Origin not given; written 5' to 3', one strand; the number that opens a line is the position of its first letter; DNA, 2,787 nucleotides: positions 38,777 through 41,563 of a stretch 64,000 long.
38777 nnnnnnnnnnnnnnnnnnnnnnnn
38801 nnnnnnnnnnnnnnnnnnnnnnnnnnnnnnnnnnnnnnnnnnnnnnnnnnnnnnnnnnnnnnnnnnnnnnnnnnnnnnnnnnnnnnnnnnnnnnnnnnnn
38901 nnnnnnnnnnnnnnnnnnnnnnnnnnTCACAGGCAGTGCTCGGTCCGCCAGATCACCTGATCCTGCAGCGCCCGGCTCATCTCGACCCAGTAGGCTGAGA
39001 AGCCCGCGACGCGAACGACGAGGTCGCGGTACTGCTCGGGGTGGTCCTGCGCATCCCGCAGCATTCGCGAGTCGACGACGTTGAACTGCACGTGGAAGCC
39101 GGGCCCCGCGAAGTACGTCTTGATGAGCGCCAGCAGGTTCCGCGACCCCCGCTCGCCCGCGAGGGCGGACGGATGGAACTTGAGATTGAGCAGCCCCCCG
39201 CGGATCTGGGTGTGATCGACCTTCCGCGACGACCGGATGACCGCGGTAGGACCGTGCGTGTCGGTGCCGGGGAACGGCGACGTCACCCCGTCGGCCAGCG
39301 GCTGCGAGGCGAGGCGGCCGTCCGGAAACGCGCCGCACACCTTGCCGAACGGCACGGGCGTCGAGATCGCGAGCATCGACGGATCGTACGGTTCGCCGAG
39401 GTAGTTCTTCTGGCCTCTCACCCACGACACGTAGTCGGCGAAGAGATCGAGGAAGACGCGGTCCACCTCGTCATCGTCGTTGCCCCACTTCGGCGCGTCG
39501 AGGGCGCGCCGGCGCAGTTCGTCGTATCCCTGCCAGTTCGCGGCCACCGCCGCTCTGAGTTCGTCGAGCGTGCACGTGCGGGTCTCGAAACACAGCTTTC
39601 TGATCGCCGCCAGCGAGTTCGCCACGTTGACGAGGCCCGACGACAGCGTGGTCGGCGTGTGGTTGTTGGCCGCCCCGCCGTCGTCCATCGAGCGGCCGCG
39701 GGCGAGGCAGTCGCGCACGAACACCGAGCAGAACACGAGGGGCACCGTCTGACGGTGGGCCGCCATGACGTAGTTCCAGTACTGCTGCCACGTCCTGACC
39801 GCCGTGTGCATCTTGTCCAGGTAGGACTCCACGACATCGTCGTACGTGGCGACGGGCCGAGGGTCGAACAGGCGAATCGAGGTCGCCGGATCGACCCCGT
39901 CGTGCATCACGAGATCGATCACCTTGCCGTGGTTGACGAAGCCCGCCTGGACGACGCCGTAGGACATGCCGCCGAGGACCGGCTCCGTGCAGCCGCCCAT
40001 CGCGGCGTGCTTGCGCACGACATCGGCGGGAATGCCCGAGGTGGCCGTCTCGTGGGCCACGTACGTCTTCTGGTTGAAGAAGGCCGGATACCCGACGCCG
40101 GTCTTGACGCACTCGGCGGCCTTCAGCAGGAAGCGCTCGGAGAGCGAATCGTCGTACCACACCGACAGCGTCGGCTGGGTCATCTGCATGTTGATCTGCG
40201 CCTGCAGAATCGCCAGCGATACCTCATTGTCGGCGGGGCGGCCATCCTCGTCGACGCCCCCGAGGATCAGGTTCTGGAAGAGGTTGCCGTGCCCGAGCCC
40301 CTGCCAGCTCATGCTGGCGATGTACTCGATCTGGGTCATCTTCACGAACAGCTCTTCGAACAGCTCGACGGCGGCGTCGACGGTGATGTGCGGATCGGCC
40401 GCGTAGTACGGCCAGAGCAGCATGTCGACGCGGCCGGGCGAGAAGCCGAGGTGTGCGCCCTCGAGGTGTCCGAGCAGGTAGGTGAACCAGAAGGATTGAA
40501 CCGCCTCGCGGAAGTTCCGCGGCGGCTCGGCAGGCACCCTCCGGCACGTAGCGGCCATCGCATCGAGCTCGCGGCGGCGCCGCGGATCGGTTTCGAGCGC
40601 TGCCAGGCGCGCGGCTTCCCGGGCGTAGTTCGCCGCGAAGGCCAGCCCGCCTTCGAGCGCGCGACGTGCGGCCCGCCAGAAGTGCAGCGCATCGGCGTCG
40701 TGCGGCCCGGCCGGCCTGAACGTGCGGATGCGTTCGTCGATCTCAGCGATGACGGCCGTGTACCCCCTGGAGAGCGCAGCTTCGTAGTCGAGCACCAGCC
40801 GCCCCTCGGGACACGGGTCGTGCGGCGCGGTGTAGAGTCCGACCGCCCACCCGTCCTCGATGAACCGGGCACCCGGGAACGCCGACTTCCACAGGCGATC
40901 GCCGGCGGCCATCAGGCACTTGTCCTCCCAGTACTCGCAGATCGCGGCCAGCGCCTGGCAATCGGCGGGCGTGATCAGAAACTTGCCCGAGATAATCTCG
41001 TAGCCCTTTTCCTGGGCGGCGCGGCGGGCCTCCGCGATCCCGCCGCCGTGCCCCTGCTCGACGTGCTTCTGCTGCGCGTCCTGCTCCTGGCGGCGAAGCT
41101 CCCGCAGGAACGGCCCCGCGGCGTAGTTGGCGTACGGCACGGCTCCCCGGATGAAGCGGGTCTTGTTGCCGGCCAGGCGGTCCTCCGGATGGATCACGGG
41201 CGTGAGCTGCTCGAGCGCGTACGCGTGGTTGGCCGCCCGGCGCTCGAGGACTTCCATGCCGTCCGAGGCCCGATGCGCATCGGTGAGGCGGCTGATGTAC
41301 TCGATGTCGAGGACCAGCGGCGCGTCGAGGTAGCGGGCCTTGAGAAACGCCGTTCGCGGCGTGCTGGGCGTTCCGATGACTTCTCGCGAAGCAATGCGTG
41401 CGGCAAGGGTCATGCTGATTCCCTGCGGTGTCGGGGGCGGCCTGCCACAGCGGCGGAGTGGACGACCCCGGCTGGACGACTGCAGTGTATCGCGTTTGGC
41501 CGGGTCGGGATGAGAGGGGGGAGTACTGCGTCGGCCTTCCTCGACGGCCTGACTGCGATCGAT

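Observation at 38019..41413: Orphan glycyl-radical enzyme plus activase cassette of unassignable substrate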

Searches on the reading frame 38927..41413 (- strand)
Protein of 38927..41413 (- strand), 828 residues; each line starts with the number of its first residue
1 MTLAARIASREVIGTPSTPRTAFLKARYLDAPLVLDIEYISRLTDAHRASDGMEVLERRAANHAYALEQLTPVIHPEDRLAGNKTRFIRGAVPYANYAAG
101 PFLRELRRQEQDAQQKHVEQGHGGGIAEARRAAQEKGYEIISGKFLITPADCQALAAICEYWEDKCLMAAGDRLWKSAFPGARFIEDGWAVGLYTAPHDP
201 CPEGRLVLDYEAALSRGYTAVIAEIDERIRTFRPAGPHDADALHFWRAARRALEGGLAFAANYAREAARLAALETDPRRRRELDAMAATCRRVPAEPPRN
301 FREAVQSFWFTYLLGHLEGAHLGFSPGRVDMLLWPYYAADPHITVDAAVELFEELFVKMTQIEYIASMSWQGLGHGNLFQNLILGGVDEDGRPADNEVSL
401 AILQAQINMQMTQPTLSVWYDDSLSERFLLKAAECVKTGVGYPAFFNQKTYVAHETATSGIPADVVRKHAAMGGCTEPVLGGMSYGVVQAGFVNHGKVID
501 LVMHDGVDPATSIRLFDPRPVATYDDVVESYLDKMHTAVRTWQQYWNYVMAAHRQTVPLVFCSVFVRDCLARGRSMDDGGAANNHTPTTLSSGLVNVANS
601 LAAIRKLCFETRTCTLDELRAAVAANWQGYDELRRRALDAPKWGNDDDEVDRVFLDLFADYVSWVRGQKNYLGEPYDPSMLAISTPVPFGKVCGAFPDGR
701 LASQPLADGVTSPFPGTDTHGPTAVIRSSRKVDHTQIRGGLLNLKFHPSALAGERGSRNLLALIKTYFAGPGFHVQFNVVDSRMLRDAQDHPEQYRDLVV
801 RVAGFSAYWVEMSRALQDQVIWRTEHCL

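Call 6: search_protein_families(library=pfam, proteins=[window:38927-41413:-])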
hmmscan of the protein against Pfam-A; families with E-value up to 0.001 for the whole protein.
window:38927-41413:- (828 aa): 2 families
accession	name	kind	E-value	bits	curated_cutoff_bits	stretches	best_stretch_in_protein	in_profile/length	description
PF02901.20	PFL-like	-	7e-143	478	24.3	1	20-690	4-647/647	Pyruvate formate lyase-like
PF01228.26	Gly_radical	-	1.6e-29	103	22.2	1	711-810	5-106/106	Glycine radical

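Call 7: search_protein_families(library=ncbifam, proteins=[window:38927-41413:-])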
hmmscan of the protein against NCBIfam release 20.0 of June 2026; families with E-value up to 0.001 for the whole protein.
window:38927-41413:- (828 aa): 12 families
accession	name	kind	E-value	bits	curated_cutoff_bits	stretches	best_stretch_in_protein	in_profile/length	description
NF033718.1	indole_decarb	equivalog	3.4e-226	753.4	1100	2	8-627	22-644/868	indoleacetate decarboxylase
TIGR01774.1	PFL2-3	subfamily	8.8e-146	487.2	678.2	1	194-828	146-786/786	formate C-acetyltransferase/glycerol dehydratase family glycyl radical enzyme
NF033715.1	glycyl_HPDL_Lrg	equivalog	1.2e-144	483.3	1150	2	14-627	33-678/901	4-hydroxyphenylacetate decarboxylase large subunit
NF048009.1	SfplDhtHpfGKleb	equivalog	9.4e-121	404.4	1000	1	147-825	128-821/824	(2S)-3-sulfopropanediol dehydratase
NF043068.1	glycl_HYPD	equivalog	8.5e-120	401.1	1100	1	186-826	136-782/784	trans-4-hydroxy-L-proline dehydratase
NF007437.0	PRK09983.1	equivalog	2e-115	386.7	1109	1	203-828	154-765/765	formate C-acetyltransferase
NF048011.1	SfplDhtHpsGDes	equivalog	2.6e-114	383.3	1000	1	207-826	187-819/821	(2S)-3-sulfopropanediol dehydratase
TIGR04394.1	choline_CutC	equivalog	8.9e-111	371.8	1050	1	214-824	169-784/789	choline trimethylamine-lyase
TIGR01255.1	pyr_form_ly_1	equivalog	9.3e-31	107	994.2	1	282-826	217-741/744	formate C-acetyltransferase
NF038360.1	rad_fix_GrcA3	exception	1.8e-15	56.7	158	1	758-826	7-75/78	autonomous glycyl radical cofactor GrcA3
NF008341.1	PRK11127.1-1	equivalog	3.6e-11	42.9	145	1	773-826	24-77/80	autonomous glycyl radical cofactor GrcA2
TIGR04365.1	spare_glycyl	equivalog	6.1e-06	26.5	170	1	772-824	69-121/126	autonomous glycyl radical cofactor GrcA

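Call 8: search_solved_structures(query=window:38927-41413:-, max_evalue=0.001)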
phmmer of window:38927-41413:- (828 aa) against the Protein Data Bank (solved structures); distinct sequences matched with E-value up to 0.001: 36.
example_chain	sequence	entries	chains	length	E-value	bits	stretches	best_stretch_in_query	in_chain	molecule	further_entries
1r8w_A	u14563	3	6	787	1.5e-121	410.2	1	203-827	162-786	glycerol dehydratase | B12-independent glycerol dehydratase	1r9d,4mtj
9f3w_A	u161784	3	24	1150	2.2e-119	403.1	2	145-824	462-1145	Choline trimethylamine-lyase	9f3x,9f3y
5i2a_A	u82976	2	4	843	1.3e-114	387.3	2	204-630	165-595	Diol-dehydratase | Diol dehydratase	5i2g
9rco_A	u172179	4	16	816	6.5e-114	385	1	203-826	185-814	Glycyl radical protein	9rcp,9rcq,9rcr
8id1_A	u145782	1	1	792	2.8e-105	356.4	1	204-827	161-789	Formate C-acetyltransferase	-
8yjo_A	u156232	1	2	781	4.1e-102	346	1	202-827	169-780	Probable dehydratase PflD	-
2y8n_A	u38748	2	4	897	4.7e-101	342.5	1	50-826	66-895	4-HYDROXYPHENYLACETATE DECARBOXYLASE LARGE SUBUNIT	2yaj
6vxc_A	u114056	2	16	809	7.7e-101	341.8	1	248-826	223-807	Trans-4-hydroxy-L-proline dehydratase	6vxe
5a0u_A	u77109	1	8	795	2.9e-100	339.9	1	145-824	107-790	CHOLINE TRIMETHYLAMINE LYASE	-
5a0z_A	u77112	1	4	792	3.2e-100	339.7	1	145-824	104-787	CHOLINE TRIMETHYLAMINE LYASE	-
9r0v_A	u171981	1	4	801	1.9e-99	337.1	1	214-824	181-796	Choline trimethylamine-lyase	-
9ht9_A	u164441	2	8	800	2e-99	337.1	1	214-824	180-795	Choline trimethylamine-lyase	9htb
6vue_A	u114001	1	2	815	2e-99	337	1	214-824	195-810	Choline trimethylamine-lyase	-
5faw_A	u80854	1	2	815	2e-99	337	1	214-824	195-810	Choline trimethylamine-lyase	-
5fay_A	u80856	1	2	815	2.1e-99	337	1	214-824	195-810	Choline trimethylamine-lyase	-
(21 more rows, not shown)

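Call 13: find_homologous_proteins(query=window:38927-41413:-, max_evalue=1e-50)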
Query window:38927-41413:- (828 aa): 334 proteins with E <= 1e-50 among 8000 candidates; the best 120 are listed.
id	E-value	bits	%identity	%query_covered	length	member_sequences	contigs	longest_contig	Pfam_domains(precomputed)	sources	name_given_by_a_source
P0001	0.0e+0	1843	95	100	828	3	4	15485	PF02901.21,PF01228.27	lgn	-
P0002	0.0e+0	1659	84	100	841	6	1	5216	PF02901.21,PF01228.27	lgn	-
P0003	0.0e+0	1618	83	99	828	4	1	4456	PF02901.21,PF01228.27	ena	-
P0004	0.0e+0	1602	82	100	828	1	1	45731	PF02901.21,PF01228.27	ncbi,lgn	-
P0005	0.0e+0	1602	81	100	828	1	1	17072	PF02901.21,PF01228.27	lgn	-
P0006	0.0e+0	1596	81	100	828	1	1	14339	PF02901.21,PF01228.27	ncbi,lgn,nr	ncbi:MAG: formate acetyltransferase [Candidatus Aminicenantes bacterium]|nr:formate acetyltransferas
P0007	0.0e+0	1583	81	100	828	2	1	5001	PF02901.21,PF01228.27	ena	-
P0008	0.0e+0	1581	81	99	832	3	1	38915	PF02901.21,PF01228.27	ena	-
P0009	0.0e+0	1568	80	100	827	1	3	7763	PF02901.21,PF01228.27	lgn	-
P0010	0.0e+0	1544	79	100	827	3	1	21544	PF02901.21,PF01228.27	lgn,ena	-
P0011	0.0e+0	1537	78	100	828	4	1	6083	PF02901.21,PF01228.27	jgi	jgi:pyruvate-formate lyase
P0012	0.0e+0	1522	78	100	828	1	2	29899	PF02901.21,PF01228.27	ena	-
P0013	0.0e+0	1521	78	100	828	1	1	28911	PF02901.21,PF01228.27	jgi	jgi:indoleacetate decarboxylase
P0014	0.0e+0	1510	76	100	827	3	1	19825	PF02901.21,PF01228.27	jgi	jgi:pyruvate formate-lyase/glycerol dehydratase family glycyl radical enzyme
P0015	0.0e+0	1507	78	99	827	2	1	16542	PF02901.21,PF01228.27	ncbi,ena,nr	ncbi:MAG TPA: pyruvate formate lyase family protein [Thermoanaerobaculaceae bacterium]|nr:pyruvate f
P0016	0.0e+0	1507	75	100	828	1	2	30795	PF02901.21,PF01228.27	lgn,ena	-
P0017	0.0e+0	1495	77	99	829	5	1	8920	PF02901.21,PF01228.27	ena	-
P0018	0.0e+0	1486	75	100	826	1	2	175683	PF02901.21,PF01228.27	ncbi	-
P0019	0.0e+0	1485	76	100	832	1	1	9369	PF02901.21,PF01228.27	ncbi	-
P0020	0.0e+0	1478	75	100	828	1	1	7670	PF02901.21,PF01228.27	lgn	-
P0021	0.0e+0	1474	74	100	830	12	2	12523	PF02901.21,PF01228.27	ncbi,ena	-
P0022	0.0e+0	1473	76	99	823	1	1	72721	PF02901.21,PF01228.27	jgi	jgi:formate C-acetyltransferase/4-hydroxyphenylacetate decarboxylase large subunit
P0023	0.0e+0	1473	76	99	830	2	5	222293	PF02901.21,PF01228.27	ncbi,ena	-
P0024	0.0e+0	1471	76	99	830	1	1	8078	PF02901.21,PF01228.27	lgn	-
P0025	0.0e+0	1470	75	100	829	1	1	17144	PF02901.21,PF01228.27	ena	-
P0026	0.0e+0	1468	75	99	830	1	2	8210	PF02901.21,PF01228.27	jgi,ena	jgi:formate C-acetyltransferase/4-hydroxyphenylacetate decarboxylase large subunit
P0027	0.0e+0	1465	77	96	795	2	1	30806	PF02901.21,PF01228.27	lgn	-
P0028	0.0e+0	1457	75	99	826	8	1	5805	PF02901.21,PF01228.27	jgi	-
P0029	0.0e+0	1456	75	99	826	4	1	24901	PF02901.21,PF01228.27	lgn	-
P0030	0.0e+0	1454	73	99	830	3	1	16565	PF02901.21,PF01228.27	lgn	-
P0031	0.0e+0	1454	73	99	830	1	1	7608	PF02901.21,PF01228.27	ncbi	-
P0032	0.0e+0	1453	74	100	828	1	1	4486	PF02901.21,PF01228.27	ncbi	-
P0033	0.0e+0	1452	75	99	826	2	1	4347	PF02901.21,PF01228.27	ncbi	-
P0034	0.0e+0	1450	75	99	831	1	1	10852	PF02901.21,PF01228.27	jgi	-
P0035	0.0e+0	1450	73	99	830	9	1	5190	PF02901.21,PF01228.27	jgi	-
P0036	0.0e+0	1450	74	99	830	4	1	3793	PF02901.21,PF01228.27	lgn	-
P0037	0.0e+0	1450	75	99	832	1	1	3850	PF02901.21,PF01228.27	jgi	jgi:formate C-acetyltransferase/4-hydroxyphenylacetate decarboxylase large subunit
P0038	0.0e+0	1450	74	99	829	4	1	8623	PF02901.21,PF01228.27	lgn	-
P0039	0.0e+0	1448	75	99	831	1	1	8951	PF02901.21,PF01228.27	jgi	jgi:indoleacetate decarboxylase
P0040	0.0e+0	1443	75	99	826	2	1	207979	PF02901.21,PF01228.27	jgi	-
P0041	0.0e+0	1442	73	99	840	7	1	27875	PF02901.21,PF01228.27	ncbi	-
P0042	0.0e+0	1441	74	99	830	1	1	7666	PF02901.21,PF01228.27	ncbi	ncbi:MAG: pyruvate formate lyase family protein [Bacteroidales bacterium]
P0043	0.0e+0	1439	74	99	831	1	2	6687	PF02901.21,PF01228.27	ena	-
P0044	0.0e+0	1438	75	96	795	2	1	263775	PF02901.21,PF01228.27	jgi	jgi:formate C-acetyltransferase/4-hydroxyphenylacetate decarboxylase large subunit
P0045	0.0e+0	1438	73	99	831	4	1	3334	PF02901.21,PF01228.27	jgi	jgi:indoleacetate decarboxylase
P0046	0.0e+0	1438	74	100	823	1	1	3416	PF02901.21,PF01228.27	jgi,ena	-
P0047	0.0e+0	1435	73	100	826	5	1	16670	PF02901.21,PF01228.27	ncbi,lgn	-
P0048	0.0e+0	1434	74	99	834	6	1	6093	PF02901.21,PF01228.27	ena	-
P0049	0.0e+0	1433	74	99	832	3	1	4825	PF02901.21,PF01228.27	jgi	-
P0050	0.0e+0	1433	73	99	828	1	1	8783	PF02901.21,PF01228.27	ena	-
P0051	0.0e+0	1433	73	99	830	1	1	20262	PF02901.21,PF01228.27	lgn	-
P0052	0.0e+0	1432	74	100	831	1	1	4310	PF02901.21,PF01228.27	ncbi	-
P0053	0.0e+0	1430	72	100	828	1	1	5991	PF02901.21,PF01228.27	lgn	-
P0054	0.0e+0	1429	73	100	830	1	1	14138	PF02901.21,PF01228.27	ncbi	-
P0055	0.0e+0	1429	73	99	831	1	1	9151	PF02901.21,PF01228.27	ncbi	-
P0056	0.0e+0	1427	73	100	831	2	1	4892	PF02901.21,PF01228.27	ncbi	-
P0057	0.0e+0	1427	73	99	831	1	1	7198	PF02901.21,PF01228.27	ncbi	-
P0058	0.0e+0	1425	74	99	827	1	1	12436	PF02901.21,PF01228.27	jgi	jgi:formate C-acetyltransferase/4-hydroxyphenylacetate decarboxylase large subunit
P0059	0.0e+0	1424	74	99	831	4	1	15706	PF02901.21,PF01228.27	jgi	jgi:indoleacetate decarboxylase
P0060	0.0e+0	1423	73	100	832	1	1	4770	PF02901.21,PF01228.27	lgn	-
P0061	0.0e+0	1421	72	100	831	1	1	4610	PF02901.21,PF01228.27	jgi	jgi:formate C-acetyltransferase/4-hydroxyphenylacetate decarboxylase large subunit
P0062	0.0e+0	1419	74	100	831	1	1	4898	PF02901.21,PF01228.27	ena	-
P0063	0.0e+0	1418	73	100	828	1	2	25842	PF02901.21,PF01228.27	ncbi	-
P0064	0.0e+0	1415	72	100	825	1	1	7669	PF02901.21,PF01228.27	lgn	-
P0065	0.0e+0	1413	73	99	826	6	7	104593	PF02901.21,PF01228.27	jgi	jgi:formate C-acetyltransferase/4-hydroxyphenylacetate decarboxylase large subunit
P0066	0.0e+0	1413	73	99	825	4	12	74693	PF02901.21,PF01228.27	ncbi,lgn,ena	-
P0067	0.0e+0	1412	73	100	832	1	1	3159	PF02901.21,PF01228.27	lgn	-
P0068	0.0e+0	1412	73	97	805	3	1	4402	PF02901.21,PF01228.27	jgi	jgi:formate C-acetyltransferase/4-hydroxyphenylacetate decarboxylase large subunit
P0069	0.0e+0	1410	73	99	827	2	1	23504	PF02901.21,PF01228.27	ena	-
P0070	0.0e+0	1410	74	96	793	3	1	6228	PF02901.21,PF01228.27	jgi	jgi:formate C-acetyltransferase/4-hydroxyphenylacetate decarboxylase large subunit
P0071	0.0e+0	1410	72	99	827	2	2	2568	PF02901.21,PF01228.27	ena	-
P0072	0.0e+0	1409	71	99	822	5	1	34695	PF02901.21,PF01228.27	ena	-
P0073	0.0e+0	1409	74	96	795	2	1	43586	PF02901.21,PF01228.27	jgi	jgi:formate C-acetyltransferase/4-hydroxyphenylacetate decarboxylase large subunit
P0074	0.0e+0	1408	73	100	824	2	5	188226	PF02901.21,PF01228.27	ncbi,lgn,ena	-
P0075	0.0e+0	1407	82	88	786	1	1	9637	PF02901.21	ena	-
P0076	0.0e+0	1405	71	100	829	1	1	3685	PF02901.21,PF01228.27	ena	-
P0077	0.0e+0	1404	72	100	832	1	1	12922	PF02901.21,PF01228.27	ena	-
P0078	0.0e+0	1404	70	99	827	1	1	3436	PF02901.21,PF11230.14,PF01228.27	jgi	jgi:indoleacetate decarboxylase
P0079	0.0e+0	1403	73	99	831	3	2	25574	PF02901.21,PF01228.27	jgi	-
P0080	0.0e+0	1403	72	100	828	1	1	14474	PF02901.21,PF01228.27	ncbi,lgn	-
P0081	0.0e+0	1402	73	99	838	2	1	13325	PF02901.21,PF01228.27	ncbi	ncbi:MAG TPA: pyruvate formate lyase family protein [Polyangia bacterium]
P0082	0.0e+0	1401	72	99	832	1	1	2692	PF02901.21,PF01228.27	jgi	jgi:pyruvate formate-lyase/glycerol dehydratase family glycyl radical enzyme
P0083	0.0e+0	1401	72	100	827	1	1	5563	PF02901.21,PF01228.27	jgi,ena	-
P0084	0.0e+0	1400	71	99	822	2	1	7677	PF02901.21,PF01228.27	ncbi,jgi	jgi:pyruvate formate-lyase/glycerol dehydratase family glycyl radical enzyme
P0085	0.0e+0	1399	71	99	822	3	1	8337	PF02901.21,PF01228.27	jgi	jgi:formate C-acetyltransferase/4-hydroxyphenylacetate decarboxylase large subunit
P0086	0.0e+0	1397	71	99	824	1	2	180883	PF02901.21,PF01228.27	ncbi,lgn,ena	-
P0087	0.0e+0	1397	72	100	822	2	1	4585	PF02901.21,PF01228.27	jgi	jgi:pyruvate-formate lyase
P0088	0.0e+0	1396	73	99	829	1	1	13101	PF02901.21,PF01228.27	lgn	-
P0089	0.0e+0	1396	72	100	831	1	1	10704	PF02901.21,PF01228.27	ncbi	-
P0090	0.0e+0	1394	72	96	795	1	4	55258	PF02901.21,PF01228.27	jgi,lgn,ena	jgi:formate C-acetyltransferase/4-hydroxyphenylacetate decarboxylase large subunit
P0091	0.0e+0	1394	70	100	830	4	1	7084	PF02901.21,PF01228.27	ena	-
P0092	0.0e+0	1394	72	100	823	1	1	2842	PF02901.21,PF01228.27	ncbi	-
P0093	0.0e+0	1392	73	99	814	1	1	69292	PF02901.21,PF01228.27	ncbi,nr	ncbi:MAG: hypothetical protein NTY77_10105 [Elusimicrobia bacterium]|nr:hypothetical protein [Elusim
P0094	0.0e+0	1391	73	99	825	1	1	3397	PF02901.21,PF01228.27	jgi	jgi:indoleacetate decarboxylase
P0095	0.0e+0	1391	72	99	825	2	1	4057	PF02901.21,PF01228.27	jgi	jgi:formate C-acetyltransferase/4-hydroxyphenylacetate decarboxylase large subunit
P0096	0.0e+0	1389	70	99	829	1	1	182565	PF02901.21,PF01228.27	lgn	-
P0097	0.0e+0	1388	70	99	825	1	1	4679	PF02901.21,PF01228.27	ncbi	ncbi:MAG: pyruvate formate lyase family protein [Bacteroidales bacterium]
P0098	0.0e+0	1388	71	99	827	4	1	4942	PF02901.21,PF01228.27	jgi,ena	-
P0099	0.0e+0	1387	70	99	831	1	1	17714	PF02901.21,PF01228.27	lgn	-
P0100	0.0e+0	1386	71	100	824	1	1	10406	PF02901.21,PF01228.27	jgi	jgi:formate C-acetyltransferase/4-hydroxyphenylacetate decarboxylase large subunit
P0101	0.0e+0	1384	72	99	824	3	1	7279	PF02901.21,PF01228.27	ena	-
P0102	0.0e+0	1382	69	99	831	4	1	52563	PF02901.21,PF01228.27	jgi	jgi:formate C-acetyltransferase/4-hydroxyphenylacetate decarboxylase large subunit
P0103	0.0e+0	1380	72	99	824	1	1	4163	PF02901.21,PF01228.27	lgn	-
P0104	0.0e+0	1379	70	99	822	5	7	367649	PF02901.21,PF01228.27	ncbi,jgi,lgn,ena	-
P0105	0.0e+0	1378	69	100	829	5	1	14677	PF02901.21,PF01228.27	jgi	jgi:formate C-acetyltransferase/4-hydroxyphenylacetate decarboxylase large subunit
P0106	0.0e+0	1378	69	100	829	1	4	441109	PF02901.21,PF01228.27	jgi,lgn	jgi:formate C-acetyltransferase/4-hydroxyphenylacetate decarboxylase large subunit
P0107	0.0e+0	1378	70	99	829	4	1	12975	PF02901.21,PF01228.27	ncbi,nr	ncbi:MAG TPA: pyruvate formate lyase family protein [Bacteroidales bacterium]|nr:pyruvate formate ly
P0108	0.0e+0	1378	72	98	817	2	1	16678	PF02901.21,PF01228.27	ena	-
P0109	0.0e+0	1377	68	100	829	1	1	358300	PF02901.21,PF01228.27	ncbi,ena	-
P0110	0.0e+0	1376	69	99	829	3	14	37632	PF02901.21,PF01228.27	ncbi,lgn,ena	-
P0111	0.0e+0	1376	69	99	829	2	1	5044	PF02901.21,PF01228.27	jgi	jgi:indoleacetate decarboxylase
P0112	0.0e+0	1376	69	100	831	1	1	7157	PF02901.21,PF01228.27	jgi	jgi:indoleacetate decarboxylase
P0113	0.0e+0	1375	69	100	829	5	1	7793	PF02901.21,PF01228.27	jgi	-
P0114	0.0e+0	1375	69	100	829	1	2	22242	PF02901.21,PF01228.27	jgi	jgi:formate C-acetyltransferase/4-hydroxyphenylacetate decarboxylase large subunit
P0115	0.0e+0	1374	69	99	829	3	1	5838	PF02901.21,PF01228.27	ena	-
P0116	0.0e+0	1371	70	99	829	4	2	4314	PF02901.21,PF01228.27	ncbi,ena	-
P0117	0.0e+0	1370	70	99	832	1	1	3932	PF02901.21,PF01228.27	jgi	jgi:formate C-acetyltransferase/4-hydroxyphenylacetate decarboxylase large subunit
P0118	0.0e+0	1369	71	100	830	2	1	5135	PF02901.21,PF01228.27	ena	-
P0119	0.0e+0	1369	68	100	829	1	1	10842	PF02901.21,PF01228.27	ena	-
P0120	0.0e+0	1368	69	99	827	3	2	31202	PF02901.21,PF01228.27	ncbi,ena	ncbi:MAG: pyruvate formate lyase family protein [Bacteroidota bacterium]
